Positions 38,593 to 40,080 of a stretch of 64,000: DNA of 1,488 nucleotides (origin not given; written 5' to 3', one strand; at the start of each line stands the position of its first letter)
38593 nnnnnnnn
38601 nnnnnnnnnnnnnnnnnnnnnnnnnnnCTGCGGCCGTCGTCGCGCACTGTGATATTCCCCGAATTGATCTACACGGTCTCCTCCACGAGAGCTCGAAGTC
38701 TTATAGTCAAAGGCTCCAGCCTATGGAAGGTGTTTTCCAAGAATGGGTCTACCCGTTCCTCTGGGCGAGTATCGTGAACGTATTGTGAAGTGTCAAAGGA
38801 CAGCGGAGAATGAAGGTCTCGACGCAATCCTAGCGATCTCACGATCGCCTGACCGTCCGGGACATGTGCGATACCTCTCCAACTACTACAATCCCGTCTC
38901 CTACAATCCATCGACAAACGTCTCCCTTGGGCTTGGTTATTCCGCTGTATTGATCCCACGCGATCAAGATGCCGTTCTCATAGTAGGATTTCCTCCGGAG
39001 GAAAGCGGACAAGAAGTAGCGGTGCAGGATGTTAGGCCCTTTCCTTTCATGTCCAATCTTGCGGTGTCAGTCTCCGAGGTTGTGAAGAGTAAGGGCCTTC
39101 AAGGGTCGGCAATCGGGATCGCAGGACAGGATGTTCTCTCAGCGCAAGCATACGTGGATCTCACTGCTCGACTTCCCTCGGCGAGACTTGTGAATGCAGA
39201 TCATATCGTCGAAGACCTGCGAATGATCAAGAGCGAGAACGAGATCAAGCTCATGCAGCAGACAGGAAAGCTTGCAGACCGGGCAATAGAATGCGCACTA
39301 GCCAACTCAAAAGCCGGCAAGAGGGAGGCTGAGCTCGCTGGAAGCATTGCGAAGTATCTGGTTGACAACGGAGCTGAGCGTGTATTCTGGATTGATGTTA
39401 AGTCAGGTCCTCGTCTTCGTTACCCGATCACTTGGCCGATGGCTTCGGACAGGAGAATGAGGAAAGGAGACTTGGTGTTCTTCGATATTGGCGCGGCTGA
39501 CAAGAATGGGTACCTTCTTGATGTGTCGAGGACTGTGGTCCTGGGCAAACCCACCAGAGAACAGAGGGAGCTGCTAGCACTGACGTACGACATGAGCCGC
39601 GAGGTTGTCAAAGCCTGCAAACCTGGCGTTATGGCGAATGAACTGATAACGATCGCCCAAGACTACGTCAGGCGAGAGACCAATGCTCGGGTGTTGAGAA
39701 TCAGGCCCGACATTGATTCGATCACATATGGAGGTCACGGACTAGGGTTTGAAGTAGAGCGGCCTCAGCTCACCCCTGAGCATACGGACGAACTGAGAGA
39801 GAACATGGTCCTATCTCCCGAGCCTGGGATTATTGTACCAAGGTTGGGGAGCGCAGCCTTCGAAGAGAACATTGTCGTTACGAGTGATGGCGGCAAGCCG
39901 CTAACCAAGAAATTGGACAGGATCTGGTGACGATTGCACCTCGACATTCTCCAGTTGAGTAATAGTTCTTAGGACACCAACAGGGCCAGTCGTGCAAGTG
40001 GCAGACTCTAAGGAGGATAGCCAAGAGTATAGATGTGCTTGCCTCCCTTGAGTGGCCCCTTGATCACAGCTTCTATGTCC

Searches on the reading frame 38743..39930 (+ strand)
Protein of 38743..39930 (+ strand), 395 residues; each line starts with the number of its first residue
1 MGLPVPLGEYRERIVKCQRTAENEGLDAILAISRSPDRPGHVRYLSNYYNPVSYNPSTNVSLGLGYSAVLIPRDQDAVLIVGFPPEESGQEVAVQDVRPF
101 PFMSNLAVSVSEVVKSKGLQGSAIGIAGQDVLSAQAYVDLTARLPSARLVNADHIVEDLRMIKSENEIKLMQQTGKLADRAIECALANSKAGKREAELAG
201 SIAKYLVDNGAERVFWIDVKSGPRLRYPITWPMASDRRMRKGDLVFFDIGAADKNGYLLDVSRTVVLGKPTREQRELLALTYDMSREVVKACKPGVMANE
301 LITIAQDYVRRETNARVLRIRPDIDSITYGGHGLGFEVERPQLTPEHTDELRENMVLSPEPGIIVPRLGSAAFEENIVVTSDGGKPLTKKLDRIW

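Call 3: search_protein_families(library=pfam, proteins=[window:38743-39930:+], max_evalue=0.01)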
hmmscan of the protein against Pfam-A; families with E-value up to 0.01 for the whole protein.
window:38743-39930:+ (395 aa): 2 families
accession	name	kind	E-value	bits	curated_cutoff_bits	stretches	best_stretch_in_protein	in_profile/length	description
PF00557.29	Peptidase_M24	-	5.7e-37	127.9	23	1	170-380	2-207/208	Metallopeptidase family M24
PF01321.24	Creatinase_N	-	1.2e-08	35.9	22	1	13-162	1-128/128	Creatinase/Prolidase N-terminal domain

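Call 4: search_protein_families(library=ncbifam, proteins=[window:38743-39930:+], max_evalue=0.01)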
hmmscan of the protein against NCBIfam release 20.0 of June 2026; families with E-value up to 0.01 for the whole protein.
window:38743-39930:+ (395 aa): 12 families
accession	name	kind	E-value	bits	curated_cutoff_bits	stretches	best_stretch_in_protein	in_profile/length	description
NF040821.1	dipep_PepQ_Arch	equivalog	9.7e-44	149.8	630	1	76-390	46-341/346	Xaa-Pro dipeptidase PepQ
NF007310.0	PRK09795.1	equivalog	1.6e-22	79.8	393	1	62-386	35-347/361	aminopeptidase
TIGR02993.1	ectoine_eutD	equivalog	1.9e-19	70.1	613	1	6-386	7-379/391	ectoine hydrolase DoeA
NF038259.1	ectoine_DoeA_2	exception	2.2e-18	66.2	575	1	5-313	9-302/386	ectoine hydrolase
TIGR00500.1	met_pdase_I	equivalog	8.2e-15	55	171.35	1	162-363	3-203/247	type I methionyl aminopeptidase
NF008131.0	PRK10879.1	equivalog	1.6e-13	50.3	465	1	147-301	158-311/438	Xaa-Pro aminopeptidase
NF011174.0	PRK14576.1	subfamily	2.7e-12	46.3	487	1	115-393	131-399/405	putative endopeptidase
NF011720.0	PRK15173.1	subfamily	3.4e-12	46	420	1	133-389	86-334/343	peptidase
NF011173.0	PRK14575.1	equivalog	3.9e-12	45.8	850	1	133-389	149-397/406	putative peptidase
NF043017.1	DimsulpropLyDddP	equivalog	1.1e-05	24.5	600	1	148-306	191-354/443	dimethylsulfonioproprionate lyase DddP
NF009533.0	PRK12897.1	equivalog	0.00036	20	488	0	161-341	3-178/248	type I methionyl aminopeptidase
NF008970.0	PRK12318.1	equivalog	0.001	18.4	267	1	232-338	119-215/291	methionyl aminopeptidase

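Call 10: find_encoding_contigs(protein=window:38743-39930:+, flank=10000, max_places=6)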
Protein window:38743-39930:+ (395 aa): 5 contigs read that carry it; 3 places shown.
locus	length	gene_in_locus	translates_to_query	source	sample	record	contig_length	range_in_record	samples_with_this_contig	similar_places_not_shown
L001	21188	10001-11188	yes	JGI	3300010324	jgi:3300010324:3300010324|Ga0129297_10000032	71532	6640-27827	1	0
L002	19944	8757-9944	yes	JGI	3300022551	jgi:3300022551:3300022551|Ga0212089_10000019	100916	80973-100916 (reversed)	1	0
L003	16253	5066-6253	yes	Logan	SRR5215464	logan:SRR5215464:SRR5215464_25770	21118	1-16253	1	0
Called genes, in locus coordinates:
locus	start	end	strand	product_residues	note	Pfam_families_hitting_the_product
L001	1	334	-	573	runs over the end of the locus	PF02730:AFOR_N, PF01314:AFOR_C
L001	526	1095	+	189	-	PF09347:DUF1989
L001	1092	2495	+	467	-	PF01979:Amidohydro_1, PF07969:Amidohydro_3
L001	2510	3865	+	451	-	PF01979:Amidohydro_1, PF07969:Amidohydro_3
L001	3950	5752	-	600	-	PF16257:UxaE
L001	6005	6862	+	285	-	PF01261:AP_endonuc_2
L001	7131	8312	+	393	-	PF08240:ADH_N, PF00107:ADH_zinc_N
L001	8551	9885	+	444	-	PF01041:DegT_DnrJ_EryC1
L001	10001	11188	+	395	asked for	PF01321:Creatinase_N, PF00557:Peptidase_M24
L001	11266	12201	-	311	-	PF02633:Creatininase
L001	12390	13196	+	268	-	PF01261:AP_endonuc_2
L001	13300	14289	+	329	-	PF01408:GFO_IDH_MocA, PF22725:GFO_IDH_MocA_C3, PF02894:GFO_IDH_MocA_C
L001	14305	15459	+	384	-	PF01208:URO-D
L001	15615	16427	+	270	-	PF00795:CN_hydrolase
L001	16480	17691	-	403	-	PF01321:Creatinase_N (weak), PF00557:Peptidase_M24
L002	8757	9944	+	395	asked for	PF01321:Creatinase_N, PF00557:Peptidase_M24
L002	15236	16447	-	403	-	PF01321:Creatinase_N (weak), PF00557:Peptidase_M24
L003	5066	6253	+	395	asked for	PF01321:Creatinase_N, PF00557:Peptidase_M24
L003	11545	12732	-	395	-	PF01321:Creatinase_N (weak), PF00557:Peptidase_M24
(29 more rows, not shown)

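Call 14: list_cluster_members(proteins=[P0001, window:38743-39930:+, window:43047-44201:+])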
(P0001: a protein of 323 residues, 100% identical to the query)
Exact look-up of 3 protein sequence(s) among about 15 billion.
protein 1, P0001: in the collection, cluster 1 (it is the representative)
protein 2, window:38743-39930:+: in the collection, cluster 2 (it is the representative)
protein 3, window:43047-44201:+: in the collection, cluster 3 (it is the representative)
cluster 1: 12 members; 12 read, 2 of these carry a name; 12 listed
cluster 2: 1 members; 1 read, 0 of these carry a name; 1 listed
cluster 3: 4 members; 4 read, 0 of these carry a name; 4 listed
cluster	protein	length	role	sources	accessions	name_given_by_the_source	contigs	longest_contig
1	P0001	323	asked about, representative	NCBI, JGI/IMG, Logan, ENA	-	-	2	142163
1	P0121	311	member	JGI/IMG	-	creatinine amidohydrolase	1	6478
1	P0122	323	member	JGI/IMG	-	3-dehydro-scyllo-inosose hydrolase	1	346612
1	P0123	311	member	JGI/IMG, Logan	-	-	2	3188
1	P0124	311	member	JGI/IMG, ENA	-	-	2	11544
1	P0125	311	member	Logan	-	-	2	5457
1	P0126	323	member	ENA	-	-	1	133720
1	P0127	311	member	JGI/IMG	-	-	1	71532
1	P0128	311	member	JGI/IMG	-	-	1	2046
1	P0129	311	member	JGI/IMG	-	-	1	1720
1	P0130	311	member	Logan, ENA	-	-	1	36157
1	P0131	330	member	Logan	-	-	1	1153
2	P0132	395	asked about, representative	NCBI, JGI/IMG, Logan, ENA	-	-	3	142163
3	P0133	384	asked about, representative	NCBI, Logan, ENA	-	-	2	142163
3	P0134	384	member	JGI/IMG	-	-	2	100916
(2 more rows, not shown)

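Call 20: search_solved_structures(query=window:38743-39930:+, max_evalue=0.00001, show_alignments=3)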
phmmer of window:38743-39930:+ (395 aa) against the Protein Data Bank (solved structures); distinct sequences matched with E-value up to 0.00001: 69 (the best 60 are shown).
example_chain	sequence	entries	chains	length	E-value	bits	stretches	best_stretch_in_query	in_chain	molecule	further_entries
1pv9_A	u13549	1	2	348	1.8e-40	142.7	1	149-390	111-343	Xaa-Pro dipeptidase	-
1wy2_A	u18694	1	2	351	4.5e-40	141.4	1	147-390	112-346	Xaa-Pro dipeptidase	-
3q6d_A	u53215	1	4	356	2e-29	106.3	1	109-390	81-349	Proline dipeptidase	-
1wn1_A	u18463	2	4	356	5.3e-25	91.8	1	151-390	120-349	dipeptidase | 356aa long hypothetical dipeptidase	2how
5cdl_A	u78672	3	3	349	9.5e-25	90.9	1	120-388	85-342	Proline dipeptidase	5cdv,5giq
5giu_A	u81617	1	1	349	9.5e-25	90.9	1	120-388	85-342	Proline dipeptidase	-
2zsg_A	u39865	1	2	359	3.5e-24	89.1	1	134-388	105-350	Aminopeptidase P, putative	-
4rgz_A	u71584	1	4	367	5.1e-21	78.7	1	154-388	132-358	Xaa-Pro aminopeptidase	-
4fkc_A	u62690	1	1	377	5.5e-21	78.6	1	154-388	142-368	Xaa-Pro aminopeptidase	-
4ege_A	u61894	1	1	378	1.1e-20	77.5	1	149-385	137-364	Dipeptidase PepE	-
6xmr_A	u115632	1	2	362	2.2e-20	76.6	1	108-388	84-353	Aminopeptidase P family protein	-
7n02_A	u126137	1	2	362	2.3e-20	76.5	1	109-388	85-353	Aminopeptidase P family protein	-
4zng_C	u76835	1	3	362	2.8e-20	76.3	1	122-388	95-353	Prolidase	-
7k3u_A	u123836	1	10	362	3.2e-20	76.1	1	122-388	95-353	Aminopeptidase P family protein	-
5cnx_A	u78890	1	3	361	5.8e-19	71.9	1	56-387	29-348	Aminopeptidase YpdF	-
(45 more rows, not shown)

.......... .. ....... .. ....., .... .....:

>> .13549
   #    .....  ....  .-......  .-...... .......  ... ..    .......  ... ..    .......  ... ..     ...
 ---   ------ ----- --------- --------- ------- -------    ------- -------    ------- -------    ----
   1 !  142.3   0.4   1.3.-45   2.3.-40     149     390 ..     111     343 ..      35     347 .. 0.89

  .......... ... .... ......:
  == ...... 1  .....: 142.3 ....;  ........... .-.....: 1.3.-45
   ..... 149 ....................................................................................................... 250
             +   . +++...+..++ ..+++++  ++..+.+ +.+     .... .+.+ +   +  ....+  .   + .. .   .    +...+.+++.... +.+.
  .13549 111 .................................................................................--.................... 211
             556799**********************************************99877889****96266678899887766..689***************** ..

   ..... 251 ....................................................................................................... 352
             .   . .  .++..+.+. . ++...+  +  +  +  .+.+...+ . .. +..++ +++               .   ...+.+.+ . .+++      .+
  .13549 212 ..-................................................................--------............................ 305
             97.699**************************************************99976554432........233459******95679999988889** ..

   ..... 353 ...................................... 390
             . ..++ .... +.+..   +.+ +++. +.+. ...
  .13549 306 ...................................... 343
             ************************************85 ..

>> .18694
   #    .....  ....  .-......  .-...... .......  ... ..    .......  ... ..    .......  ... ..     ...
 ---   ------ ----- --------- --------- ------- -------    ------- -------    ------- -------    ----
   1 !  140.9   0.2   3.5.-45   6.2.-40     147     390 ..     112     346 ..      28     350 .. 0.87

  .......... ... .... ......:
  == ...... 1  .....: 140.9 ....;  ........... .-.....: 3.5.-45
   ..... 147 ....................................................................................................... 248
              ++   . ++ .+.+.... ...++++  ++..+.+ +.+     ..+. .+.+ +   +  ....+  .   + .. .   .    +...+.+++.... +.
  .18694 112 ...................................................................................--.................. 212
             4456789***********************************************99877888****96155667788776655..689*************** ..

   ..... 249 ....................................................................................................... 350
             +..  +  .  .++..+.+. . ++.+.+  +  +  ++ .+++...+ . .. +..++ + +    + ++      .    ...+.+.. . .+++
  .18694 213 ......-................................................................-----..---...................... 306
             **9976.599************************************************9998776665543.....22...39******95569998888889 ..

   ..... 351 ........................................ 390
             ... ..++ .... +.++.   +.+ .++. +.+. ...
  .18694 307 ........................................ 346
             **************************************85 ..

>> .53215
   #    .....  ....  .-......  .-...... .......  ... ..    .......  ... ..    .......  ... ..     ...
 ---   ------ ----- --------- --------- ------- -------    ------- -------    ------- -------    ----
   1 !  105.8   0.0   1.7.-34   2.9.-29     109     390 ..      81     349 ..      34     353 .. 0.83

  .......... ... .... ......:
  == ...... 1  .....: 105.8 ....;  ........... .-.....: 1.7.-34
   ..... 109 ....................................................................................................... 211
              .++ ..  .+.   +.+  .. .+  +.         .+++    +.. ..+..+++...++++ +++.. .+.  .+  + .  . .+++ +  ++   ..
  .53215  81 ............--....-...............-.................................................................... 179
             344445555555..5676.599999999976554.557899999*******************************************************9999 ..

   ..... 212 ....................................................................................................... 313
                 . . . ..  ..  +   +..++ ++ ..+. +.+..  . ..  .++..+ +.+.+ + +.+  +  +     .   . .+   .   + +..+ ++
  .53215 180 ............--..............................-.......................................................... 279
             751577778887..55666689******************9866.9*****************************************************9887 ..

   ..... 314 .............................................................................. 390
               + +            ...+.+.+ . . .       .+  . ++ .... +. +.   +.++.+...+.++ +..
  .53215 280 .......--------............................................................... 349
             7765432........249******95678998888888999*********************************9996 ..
